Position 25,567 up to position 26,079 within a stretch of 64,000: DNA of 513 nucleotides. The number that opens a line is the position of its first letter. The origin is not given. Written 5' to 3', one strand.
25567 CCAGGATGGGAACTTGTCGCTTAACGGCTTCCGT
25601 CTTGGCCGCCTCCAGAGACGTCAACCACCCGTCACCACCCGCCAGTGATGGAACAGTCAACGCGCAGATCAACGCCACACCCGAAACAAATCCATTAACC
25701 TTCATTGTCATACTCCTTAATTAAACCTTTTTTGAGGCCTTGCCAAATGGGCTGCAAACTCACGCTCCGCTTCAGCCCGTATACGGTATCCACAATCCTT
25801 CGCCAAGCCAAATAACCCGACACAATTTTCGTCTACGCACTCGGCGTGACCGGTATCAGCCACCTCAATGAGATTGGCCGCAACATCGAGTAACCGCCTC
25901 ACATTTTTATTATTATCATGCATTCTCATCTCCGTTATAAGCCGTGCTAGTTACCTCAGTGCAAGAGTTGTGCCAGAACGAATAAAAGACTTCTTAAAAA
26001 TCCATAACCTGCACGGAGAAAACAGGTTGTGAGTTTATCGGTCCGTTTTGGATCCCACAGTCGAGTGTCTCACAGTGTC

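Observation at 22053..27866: Sigma-54 promoter plus redox-sensor bEBP upstream of a seven-gene oxygen-detoxification / thiol-redox gene cluster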

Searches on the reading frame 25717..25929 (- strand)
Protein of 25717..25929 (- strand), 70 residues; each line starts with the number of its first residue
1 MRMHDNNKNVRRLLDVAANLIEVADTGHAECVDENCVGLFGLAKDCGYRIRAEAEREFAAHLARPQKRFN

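Call 3: search_protein_families(library=pfam, proteins=[window:25717-25929:-], max_evalue=0.01)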
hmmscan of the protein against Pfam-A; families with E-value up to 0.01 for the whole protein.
window:25717-25929:- (70 aa): 0 families

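Call 34: search_protein_families(library=pfam, alignment_id=A3, max_evalue=1)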
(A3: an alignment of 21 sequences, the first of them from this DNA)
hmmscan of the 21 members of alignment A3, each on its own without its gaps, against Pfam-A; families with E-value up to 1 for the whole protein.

A. member 1, seq(70 aa): 0 families

B. families by the number of members that match (of 21 scanned): 4 families
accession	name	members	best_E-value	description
PF25524.1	RSLD_CPSF6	3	0.0079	CPSF6-like, RSLD domain, N-terminal region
PF05899.18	Cupin_3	1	0.043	EutQ-like cupin domain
PF23980.1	Phage_tail_tube_init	1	0.063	Putative phage tail tube initiator protein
PF24540.1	zf-C2H2_REST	1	0.074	REST-like, C2H2-type zinc finger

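Call 35: search_protein_families(library=ncbifam, proteins=[window:25717-25929:-], max_evalue=0.1)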
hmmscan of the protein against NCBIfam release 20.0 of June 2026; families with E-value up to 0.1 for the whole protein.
window:25717-25929:- (70 aa): 0 families

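Call 36: search_solved_structures(query=A3, max_evalue=10)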
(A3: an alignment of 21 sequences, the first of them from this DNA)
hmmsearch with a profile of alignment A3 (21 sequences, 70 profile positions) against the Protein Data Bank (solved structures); distinct sequences matched with E-value up to 10: 8.
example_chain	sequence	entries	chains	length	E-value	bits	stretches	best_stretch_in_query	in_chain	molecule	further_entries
5cwp_A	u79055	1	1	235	0.031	17.1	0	12-30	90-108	Designed helical repeat protein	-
6xss_A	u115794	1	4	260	0.032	17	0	12-30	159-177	C4_nat_HFuse-7900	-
6n4n_C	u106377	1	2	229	0.057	16.2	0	12-30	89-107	Rosetta-designed danoprevir/NS3a complex reader 2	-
5j10_A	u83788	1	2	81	2.1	11.2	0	3-33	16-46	peptide design 2L4HC2_24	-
5cwo_A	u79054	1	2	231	2.8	10.8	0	6-62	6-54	Designed helical repeat protein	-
7unj_A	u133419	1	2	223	3.5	10.5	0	12-30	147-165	SP1-ZnPPaM designed chlorophyll dimer protein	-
8fbi_A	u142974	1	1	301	3.5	10.5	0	5-30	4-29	KWOCA_39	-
8f6r_A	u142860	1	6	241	5.6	9.9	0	12-30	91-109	De novo designed oligomeric protein C6-79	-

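Call 42: find_homologous_proteins(query=A3, max_evalue=0.001)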
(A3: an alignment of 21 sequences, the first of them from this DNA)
Query A3 (21 sequences) (70 aa, profile of the alignment): 1161 proteins with E <= 0.001 among 1850 candidates; the best 120 are listed.
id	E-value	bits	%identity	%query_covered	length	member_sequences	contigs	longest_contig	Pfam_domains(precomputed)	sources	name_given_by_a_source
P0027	8.7e-27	110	56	79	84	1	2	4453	-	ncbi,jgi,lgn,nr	ncbi:hypothetical protein HQ520_04875 [bacterium]|nr:hypothetical protein [bacterium]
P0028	1.0e-26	110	45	63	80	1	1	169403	-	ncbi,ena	-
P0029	1.4e-26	110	50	83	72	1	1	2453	-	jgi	-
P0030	2.0e-26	109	45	83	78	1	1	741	-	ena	-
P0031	3.1e-26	108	53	79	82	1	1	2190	-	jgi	jgi:hypothetical protein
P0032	5.0e-26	108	55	83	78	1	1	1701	-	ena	-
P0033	5.4e-26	108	44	79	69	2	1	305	-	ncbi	-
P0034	5.7e-26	108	50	83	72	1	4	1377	-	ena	-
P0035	7.3e-26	107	43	63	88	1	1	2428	-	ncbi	ncbi:hypothetical protein ACFL1X_14615 [Candidatus Hydrogenedentota bacterium]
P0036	8.4e-26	107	36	84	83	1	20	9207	-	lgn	-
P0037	1.1e-25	107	51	81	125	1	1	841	-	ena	-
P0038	1.1e-25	107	50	83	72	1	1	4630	-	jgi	-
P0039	1.1e-25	107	34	89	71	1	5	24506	-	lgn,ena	-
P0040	1.2e-25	107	48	83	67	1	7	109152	-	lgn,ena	-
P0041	1.2e-25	107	35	89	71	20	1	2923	-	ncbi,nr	ncbi:MAG: hypothetical protein U9N58_06685 [Thermodesulfobacteriota bacterium]|nr:hypothetical prote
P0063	4.0e-25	105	36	79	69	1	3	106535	-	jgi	jgi:hypothetical protein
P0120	2.7e-24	102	45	80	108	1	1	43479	-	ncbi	-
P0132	3.4e-24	102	42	89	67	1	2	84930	-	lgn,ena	-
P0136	3.8e-24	102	32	84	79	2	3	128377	-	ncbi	-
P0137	4.0e-24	102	39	80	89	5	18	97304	-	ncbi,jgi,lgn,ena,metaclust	metaclust:\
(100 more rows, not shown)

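Call 43: find_encoding_contigs(protein=P0028, flank=6000, max_places=1)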
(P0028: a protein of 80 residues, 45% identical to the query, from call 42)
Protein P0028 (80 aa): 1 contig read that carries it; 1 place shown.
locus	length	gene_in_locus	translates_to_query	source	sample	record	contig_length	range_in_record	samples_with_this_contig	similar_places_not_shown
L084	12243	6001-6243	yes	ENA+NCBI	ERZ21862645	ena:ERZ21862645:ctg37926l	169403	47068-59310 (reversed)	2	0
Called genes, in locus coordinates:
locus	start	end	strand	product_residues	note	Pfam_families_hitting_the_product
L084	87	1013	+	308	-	PF03916:NrfD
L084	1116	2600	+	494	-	PF09699:Paired_CXXCH_1 (faint), PF13435:Cytochrome_C554 (faint), PF14522:Cytochrome_C7 (faint), PF14537:Cytochrom_c3_2 (faint), PF22113:Mtrc-MtrF_II-IV_dom (faint), PF13447:Multi-haem_cyto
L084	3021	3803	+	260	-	PF00037:Fer4 (weak), PF12837:Fer4_6, PF13237:Fer4_10 (weak), PF14697:Fer4_21 (weak), PF25160:LdpA_Fe-S-bd (faint), PF12838:Fer4_7 (weak), PF13187:Fer4_9 (weak), PF27217:AF_0155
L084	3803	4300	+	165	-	PF01966:HD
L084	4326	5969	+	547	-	PF03063:Prismane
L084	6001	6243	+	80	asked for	-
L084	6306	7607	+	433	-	PF01053:Cys_Met_Meta_PP, PF01041:DegT_DnrJ_EryC1, PF01212:Beta_elim_lyase (weak)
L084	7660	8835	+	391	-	PF00561:Abhydrolase_1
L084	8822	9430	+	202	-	PF13489:Methyltransf_23, PF07021:MetW, PF13847:Methyltransf_31, PF08241:Methyltransf_11, PF08242:Methyltransf_12 (faint), PF13649:Methyltransf_25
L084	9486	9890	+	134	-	PF00291:PALP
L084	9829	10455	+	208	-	PF00291:PALP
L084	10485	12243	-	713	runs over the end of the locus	PF05569:Peptidase_M56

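Call 44: find_encoding_contigs(protein=P0063, flank=6000, max_places=1)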
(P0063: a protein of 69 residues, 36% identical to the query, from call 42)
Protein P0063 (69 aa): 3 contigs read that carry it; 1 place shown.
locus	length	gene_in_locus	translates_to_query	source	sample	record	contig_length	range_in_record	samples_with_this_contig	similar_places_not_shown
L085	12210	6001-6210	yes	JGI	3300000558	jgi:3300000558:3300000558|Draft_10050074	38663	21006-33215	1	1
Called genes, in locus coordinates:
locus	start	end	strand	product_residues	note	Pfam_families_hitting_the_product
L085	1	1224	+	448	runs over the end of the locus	PF00989:PAS, PF13188:PAS_8 (weak), PF08448:PAS_4, PF13426:PAS_9, PF00158:Sigma54_activat, PF14532:Sigma54_activ_2, PF25601:AAA_lid_14, PF02954:HTH_8, +1 more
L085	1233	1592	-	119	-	-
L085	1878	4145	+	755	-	PF03190:Thioredox_DsbH, PF13899:Thioredoxin_7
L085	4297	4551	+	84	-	PF00462:Glutaredoxin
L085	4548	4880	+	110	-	PF02943:FeThRed_B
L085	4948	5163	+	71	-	-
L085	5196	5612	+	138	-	PF01475:FUR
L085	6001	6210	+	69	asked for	-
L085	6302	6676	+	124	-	PF06397:Desulfoferrod_N, PF01880:Desulfoferrodox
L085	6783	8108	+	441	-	PF01654:Cyt_bd_oxida_I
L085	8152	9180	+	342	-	PF02322:Cyt_bd_oxida_II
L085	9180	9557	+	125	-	PF02085:Cytochrom_CIII (faint), PF14522:Cytochrome_C7 (weak)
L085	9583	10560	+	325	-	-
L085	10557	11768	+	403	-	PF07992:Pyr_redox_2, PF00070:Pyr_redox, PF18267:Rubredoxin_C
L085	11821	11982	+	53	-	PF00301:Rubredoxin, PF21349:RUBY_RBDX (faint)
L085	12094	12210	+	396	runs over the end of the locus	PF00753:Lactamase_B (faint), PF19583:ODP, PF12706:Lactamase_B_2, PF00258:Flavodoxin_1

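Call 45: find_encoding_contigs(protein=P0136, flank=6000, max_places=1)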
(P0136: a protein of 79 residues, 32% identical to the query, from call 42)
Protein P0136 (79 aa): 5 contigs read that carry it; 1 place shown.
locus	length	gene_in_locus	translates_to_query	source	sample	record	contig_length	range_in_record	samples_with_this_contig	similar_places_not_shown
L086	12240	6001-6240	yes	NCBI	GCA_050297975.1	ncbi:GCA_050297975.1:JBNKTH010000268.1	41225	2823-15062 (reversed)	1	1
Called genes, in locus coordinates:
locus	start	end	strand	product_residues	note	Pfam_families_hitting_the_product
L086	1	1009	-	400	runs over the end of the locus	PF03116:NQR2_RnfD_RnfE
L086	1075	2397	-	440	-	PF05896:NQRA_N, PF24836:NQRA_2nd, PF13183:Fer4_8 (faint), PF13237:Fer4_10 (faint), PF12838:Fer4_7, PF13187:Fer4_9 (weak), PF13534:Fer4_17 (weak)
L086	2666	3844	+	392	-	PF00285:Citrate_synt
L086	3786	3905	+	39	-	-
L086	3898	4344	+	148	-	PF01475:FUR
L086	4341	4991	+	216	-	PF00702:Hydrolase, PF12710:HAD, PF13419:HAD_2, PF13242:Hydrolase_like (weak)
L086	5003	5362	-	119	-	-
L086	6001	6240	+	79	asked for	-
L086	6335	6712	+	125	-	PF06397:Desulfoferrod_N, PF01880:Desulfoferrodox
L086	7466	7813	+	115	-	PF02085:Cytochrom_CIII (weak), PF14522:Cytochrome_C7 (weak), PF09699:Paired_CXXCH_1 (faint)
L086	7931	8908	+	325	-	PF02525:Flavodoxin_2, PF03358:FMN_red, PF01451:LMWPc (faint)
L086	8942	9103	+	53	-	PF00301:Rubredoxin, PF21349:RUBY_RBDX (faint)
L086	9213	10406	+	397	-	PF00753:Lactamase_B (weak), PF19583:ODP, PF12706:Lactamase_B_2, PF00258:Flavodoxin_1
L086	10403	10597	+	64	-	PF13370:Fer4_13, PF13459:Fer4_15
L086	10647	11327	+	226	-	PF13646:HEAT_2 (faint)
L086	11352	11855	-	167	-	PF00072:Response_reg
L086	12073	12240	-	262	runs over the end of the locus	PF01026:TatD_DNase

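Call 46: find_encoding_contigs(protein=P0137, flank=6000, max_places=1)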
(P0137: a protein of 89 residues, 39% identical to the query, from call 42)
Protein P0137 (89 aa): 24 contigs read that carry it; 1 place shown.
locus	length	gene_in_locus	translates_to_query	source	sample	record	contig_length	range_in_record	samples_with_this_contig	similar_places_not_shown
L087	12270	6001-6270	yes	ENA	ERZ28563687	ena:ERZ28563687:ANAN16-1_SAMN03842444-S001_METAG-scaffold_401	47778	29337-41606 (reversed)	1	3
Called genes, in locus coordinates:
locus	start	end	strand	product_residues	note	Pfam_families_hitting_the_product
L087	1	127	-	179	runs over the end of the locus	PF12675:DUF3795 (weak), PF13240:Zn_Ribbon_1 (weak), PF13248:Zn_ribbon_3 (weak)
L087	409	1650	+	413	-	PF01595:CNNM, PF00571:CBS (weak), PF03471:CorC_HlyC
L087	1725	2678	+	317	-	PF01073:3Beta_HSD, PF01370:Epimerase, PF02719:Polysacc_synt_2, PF04321:RmlD_sub_bind, PF05368:NmrA (weak), PF07993:NAD_binding_4, PF13460:NAD_binding_10, PF16363:GDP_Man_Dehyd, +2 more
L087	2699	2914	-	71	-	-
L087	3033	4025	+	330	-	PF08100:Dimerisation, PF00891:Methyltransf_2, PF13489:Methyltransf_23 (weak), PF08241:Methyltransf_11 (weak), PF13649:Methyltransf_25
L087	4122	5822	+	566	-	PF01451:LMWPc, PF00989:PAS, PF08448:PAS_4 (weak), PF13426:PAS_9, PF00158:Sigma54_activat, PF14532:Sigma54_activ_2, PF07728:AAA_5 (weak), PF25601:AAA_lid_14, +2 more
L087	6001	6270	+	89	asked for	-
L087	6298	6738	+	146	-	PF00085:Thioredoxin (faint), PF13899:Thioredoxin_7, PF13098:Thioredoxin_2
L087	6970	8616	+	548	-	PF05524:PEP-utilisers_N, PF00391:PEP-utilizers, PF02896:PEP-utilizers_C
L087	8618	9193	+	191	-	PF00210:Ferritin, PF02915:Rubrerythrin, PF23458:DUF7130 (weak), PF21349:RUBY_RBDX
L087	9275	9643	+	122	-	-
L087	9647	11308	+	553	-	PF11412:DsbD_N, PF02683:DsbD_TM, PF03190:Thioredox_DsbH, PF13098:Thioredoxin_2, PF13899:Thioredoxin_7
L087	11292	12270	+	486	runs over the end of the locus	PF00479:G6PD_N, PF02781:G6PD_C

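Call 63: predict_structure(alignment_id=A4)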
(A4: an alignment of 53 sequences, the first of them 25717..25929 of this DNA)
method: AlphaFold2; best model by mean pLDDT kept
length: 70 residues; sequences in the alignment: 53
mean_pLDDT: 88.5   pTM: 0.73
mean pLDDT of the five models: 88.5, 87.3, 87.2, 87.0, 85.0
residues with pLDDT >= 90: 49; 70-90: 10; 50-70: 8; < 50: 3
segments of 3 or more residues with pLDDT < 50: none
pLDDT, mean of each block of 10 residues (from residue 1): 72 97 98 94 98 94 66
secondary structure, 60 per line:
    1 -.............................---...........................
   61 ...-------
elements in order: H2-30 H34-63

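Call 65: search_protein_families(library=pfam, proteins=[L087:9275-9643:+, L085:4948-5163:+, L085:1233-1592:-, L086:5003-5362:-], max_evalue=0.001)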
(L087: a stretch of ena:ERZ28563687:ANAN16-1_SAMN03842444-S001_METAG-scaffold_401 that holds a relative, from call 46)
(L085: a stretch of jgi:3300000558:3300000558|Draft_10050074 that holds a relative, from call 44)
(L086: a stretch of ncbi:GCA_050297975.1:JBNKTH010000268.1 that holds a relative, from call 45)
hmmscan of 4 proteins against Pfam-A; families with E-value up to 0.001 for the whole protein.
L087:9275-9643:+ (122 aa): 0 families

L085:4948-5163:+ (71 aa): 1 family
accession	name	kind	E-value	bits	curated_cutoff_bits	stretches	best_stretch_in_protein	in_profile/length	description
PF24460.1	DUF7575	-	8.8e-05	22.2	28.5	0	54-71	2-19/28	Domain of unknown function (DUF7575)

L085:1233-1592:- (119 aa): 0 families

L086:5003-5362:- (119 aa): 0 families

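Call 67: fold_search(model_id=the predicted structure, library=pdb)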
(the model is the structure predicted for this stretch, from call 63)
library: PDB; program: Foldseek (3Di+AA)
matches with E <= 10: 311; with E <= 0.001: 0
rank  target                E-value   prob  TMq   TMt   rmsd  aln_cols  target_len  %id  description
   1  9fso_W                8.4e-01  0.28  0.34  0.13   7.2        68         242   19  Human RNA Polymerase III Class III Open Pre-initiation Complex 1 (OC1) (released 2025-01-15)
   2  6inr_A                1.1e+00  0.99  0.79  0.74   1.1        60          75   12  The crystal structure of phytoplasmal effector causing phyllody symptoms 1 (PHYL1) (released 2019-07-31)
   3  2k48_MODEL_1_A        1.3e+00  0.60  0.54  0.40   3.4        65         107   14  NMR Structure of the N-terminal Coiled Coil Domain of the Andes Hantavirus Nucleocapsid Protein (released 2008-08-05)
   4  5xu0_B                1.5e+00  0.94  0.76  0.25   2.1        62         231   14  Structure of the membrane fusion protein Spr0693 from Streptococcus pneumoniae R6 (released 2018-01-24)
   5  9w04_A                1.5e+00  0.44  0.51  0.16   4.6        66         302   12  Cryo-EM structure of TasH-tigRNA-dsDNA complex (released 2026-03-11)
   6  8zar_D                1.6e+00  0.75  0.62  0.14   3.8        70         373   14  EmrAB-TolC MFS-type tripartite multidrug efflux pump FA (released 2025-04-30)
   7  9w04_B                1.8e+00  0.41  0.51  0.16   4.6        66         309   12  Cryo-EM structure of TasH-tigRNA-dsDNA complex (released 2026-03-11)
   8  9rad_A                2.1e+00  0.91  0.78  0.13   2.0        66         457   15  PhiC31 integrase-attL complex: B-bound subregion (released 2026-02-11)
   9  21kl_B                2.1e+00  0.41  0.53  0.20   4.4        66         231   12  Cryo-EM structure of TasH-pre-tigRNA-dsDNA complex (released 2026-03-11)
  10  6inr_B                2.2e+00  0.93  0.80  0.81   1.4        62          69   11  The crystal structure of phytoplasmal effector causing phyllody symptoms 1 (PHYL1) (released 2019-07-31)
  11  5l89_A                2.2e+00  0.89  0.75  0.58   3.5        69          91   13  Crystal structure of Rhodospirillum rubrum Rru_A0973 mutant E32A (released 2016-08-31)
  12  5xu0_C                2.2e+00  0.85  0.75  0.26   2.3        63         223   14  Structure of the membrane fusion protein Spr0693 from Streptococcus pneumoniae R6 (released 2018-01-24)
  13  6nci_B                2.3e+00  0.94  0.52  0.19   0.8        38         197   16  Crystal structure of CDP-Chase: Vector data collection (released 2019-02-06)
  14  5l8b_A                2.3e+00  0.84  0.72  0.56   3.9        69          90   12  Crystal structure of Rhodospirillum rubrum Rru_A0973 mutant E62A (released 2016-08-31)
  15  5l8b_V                2.3e+00  0.82  0.71  0.60   3.9        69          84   12  Crystal structure of Rhodospirillum rubrum Rru_A0973 mutant E62A (released 2016-08-31)
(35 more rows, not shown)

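Call 76: find_encoding_contigs(protein=P0040, flank=6000, max_places=1)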
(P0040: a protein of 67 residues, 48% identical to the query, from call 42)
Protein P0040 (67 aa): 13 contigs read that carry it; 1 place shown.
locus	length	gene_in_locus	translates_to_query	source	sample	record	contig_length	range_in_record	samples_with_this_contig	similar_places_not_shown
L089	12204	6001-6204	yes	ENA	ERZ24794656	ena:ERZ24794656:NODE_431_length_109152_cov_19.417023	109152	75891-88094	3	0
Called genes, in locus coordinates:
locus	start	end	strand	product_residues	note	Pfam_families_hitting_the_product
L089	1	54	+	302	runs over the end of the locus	PF00763:THF_DHG_CYH, PF02882:THF_DHG_CYH_C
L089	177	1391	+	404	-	PF01808:AICARFT_IMPCHas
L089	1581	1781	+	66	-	-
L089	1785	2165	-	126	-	-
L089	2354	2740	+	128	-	PF00072:Response_reg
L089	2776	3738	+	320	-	PF00581:Rhodanese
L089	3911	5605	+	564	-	PF01451:LMWPc, PF00989:PAS, PF08448:PAS_4, PF13188:PAS_8 (weak), PF13426:PAS_9, PF00158:Sigma54_activat, PF14532:Sigma54_activ_2, PF25601:AAA_lid_14, +1 more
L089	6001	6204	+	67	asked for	-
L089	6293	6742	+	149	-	PF03190:Thioredox_DsbH (weak), PF13899:Thioredoxin_7, PF13098:Thioredoxin_2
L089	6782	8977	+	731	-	PF03190:Thioredox_DsbH, PF13899:Thioredoxin_7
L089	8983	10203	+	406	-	PF00753:Lactamase_B, PF19583:ODP, PF00258:Flavodoxin_1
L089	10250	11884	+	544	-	PF05524:PEP-utilisers_N, PF00391:PEP-utilizers, PF02896:PEP-utilizers_C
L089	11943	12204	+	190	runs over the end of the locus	PF00210:Ferritin (weak), PF02915:Rubrerythrin, PF21349:RUBY_RBDX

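Call 77: find_encoding_contigs(protein=P0132, flank=6000, max_places=1)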
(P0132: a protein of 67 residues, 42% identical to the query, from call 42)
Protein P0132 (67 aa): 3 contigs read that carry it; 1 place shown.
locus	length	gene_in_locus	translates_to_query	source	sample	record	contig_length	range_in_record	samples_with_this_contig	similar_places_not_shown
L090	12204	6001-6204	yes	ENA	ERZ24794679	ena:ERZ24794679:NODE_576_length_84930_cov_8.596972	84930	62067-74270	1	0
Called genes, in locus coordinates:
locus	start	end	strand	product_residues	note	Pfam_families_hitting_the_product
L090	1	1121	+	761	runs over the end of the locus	PF03190:Thioredox_DsbH, PF13899:Thioredoxin_7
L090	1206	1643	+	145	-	-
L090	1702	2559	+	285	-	PF02683:DsbD_TM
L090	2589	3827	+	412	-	PF00578:AhpC-TSA, PF08534:Redoxin, PF00085:Thioredoxin (weak), PF13098:Thioredoxin_2, PF13905:Thioredoxin_8, PF00581:Rhodanese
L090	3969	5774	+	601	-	PF01451:LMWPc, PF00989:PAS, PF08448:PAS_4, PF13426:PAS_9, PF00158:Sigma54_activat, PF14532:Sigma54_activ_2, PF25601:AAA_lid_14, PF02954:HTH_8, +1 more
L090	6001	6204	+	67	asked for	-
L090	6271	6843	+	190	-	PF00210:Ferritin, PF02915:Rubrerythrin, PF23458:DUF7130, PF21349:RUBY_RBDX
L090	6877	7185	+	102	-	PF02915:Rubrerythrin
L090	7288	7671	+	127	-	PF06397:Desulfoferrod_N, PF01880:Desulfoferrodox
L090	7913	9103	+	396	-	PF00753:Lactamase_B (weak), PF19583:ODP, PF12706:Lactamase_B_2 (weak), PF00258:Flavodoxin_1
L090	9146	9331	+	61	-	-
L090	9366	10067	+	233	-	PF01613:Flavin_Reduct, PF00301:Rubredoxin, PF21349:RUBY_RBDX (faint)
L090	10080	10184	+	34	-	-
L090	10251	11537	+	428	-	PF03063:Prismane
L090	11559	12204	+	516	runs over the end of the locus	PF00479:G6PD_N, PF02781:G6PD_C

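Call 78: find_encoding_contigs(protein=P0120, flank=6000, max_places=1)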
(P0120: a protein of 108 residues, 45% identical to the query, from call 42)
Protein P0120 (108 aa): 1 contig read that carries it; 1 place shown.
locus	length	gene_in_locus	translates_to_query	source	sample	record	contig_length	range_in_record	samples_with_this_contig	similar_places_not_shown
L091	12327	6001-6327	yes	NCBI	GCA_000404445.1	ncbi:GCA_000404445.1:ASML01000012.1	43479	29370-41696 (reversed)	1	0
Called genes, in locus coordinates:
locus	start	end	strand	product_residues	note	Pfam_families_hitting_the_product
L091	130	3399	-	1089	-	-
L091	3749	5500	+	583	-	PF01451:LMWPc, PF00989:PAS, PF08448:PAS_4, PF13188:PAS_8, PF13426:PAS_9, PF00158:Sigma54_activat, PF14532:Sigma54_activ_2, PF25601:AAA_lid_14, +2 more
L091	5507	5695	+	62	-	-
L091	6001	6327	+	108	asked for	-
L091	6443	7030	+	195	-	PF00578:AhpC-TSA, PF08534:Redoxin, PF10417:1-cysPrx_C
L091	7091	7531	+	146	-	-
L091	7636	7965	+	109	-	PF06397:Desulfoferrod_N, PF01880:Desulfoferrodox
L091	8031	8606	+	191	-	PF00210:Ferritin, PF02915:Rubrerythrin, PF23458:DUF7130, PF21349:RUBY_RBDX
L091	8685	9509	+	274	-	PF02535:Zip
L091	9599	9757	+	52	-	PF00301:Rubredoxin, PF21349:RUBY_RBDX (faint)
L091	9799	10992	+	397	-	PF00753:Lactamase_B (weak), PF19583:ODP, PF00258:Flavodoxin_1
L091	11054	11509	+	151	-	PF00027:cNMP_binding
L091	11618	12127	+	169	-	PF00210:Ferritin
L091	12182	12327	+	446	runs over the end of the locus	PF01654:Cyt_bd_oxida_I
